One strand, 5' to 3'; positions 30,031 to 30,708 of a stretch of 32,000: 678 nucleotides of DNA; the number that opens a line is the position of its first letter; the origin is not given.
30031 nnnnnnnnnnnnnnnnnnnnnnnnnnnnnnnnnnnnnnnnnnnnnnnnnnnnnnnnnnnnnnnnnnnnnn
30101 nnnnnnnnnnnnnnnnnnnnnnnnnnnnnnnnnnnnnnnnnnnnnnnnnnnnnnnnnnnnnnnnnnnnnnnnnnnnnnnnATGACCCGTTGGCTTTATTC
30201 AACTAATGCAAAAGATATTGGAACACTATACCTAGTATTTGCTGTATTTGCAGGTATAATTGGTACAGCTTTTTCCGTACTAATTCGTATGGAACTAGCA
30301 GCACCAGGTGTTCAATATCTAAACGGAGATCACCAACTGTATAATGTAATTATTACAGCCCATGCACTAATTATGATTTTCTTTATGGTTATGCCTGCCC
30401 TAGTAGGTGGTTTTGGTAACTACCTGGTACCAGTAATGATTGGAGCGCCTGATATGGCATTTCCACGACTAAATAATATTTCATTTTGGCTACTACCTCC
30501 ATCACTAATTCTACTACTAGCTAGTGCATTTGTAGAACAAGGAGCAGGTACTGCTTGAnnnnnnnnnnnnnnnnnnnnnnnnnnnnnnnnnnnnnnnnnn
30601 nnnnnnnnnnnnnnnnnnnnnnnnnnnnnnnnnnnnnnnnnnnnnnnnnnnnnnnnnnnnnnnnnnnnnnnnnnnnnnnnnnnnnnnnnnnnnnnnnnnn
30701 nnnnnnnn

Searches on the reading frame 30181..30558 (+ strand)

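Call 8: search_protein_families(library=pfam, proteins=[window:30181-30558:+], max_evalue=0.01)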
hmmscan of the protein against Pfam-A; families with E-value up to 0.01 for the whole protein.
window:30181-30558:+ (125 aa): 1 family
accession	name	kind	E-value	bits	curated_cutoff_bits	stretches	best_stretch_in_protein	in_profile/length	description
PF00115.25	COX1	-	2.8e-31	109.3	34.8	1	12-120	1-103/436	Cytochrome C and Quinol oxidase polypeptide I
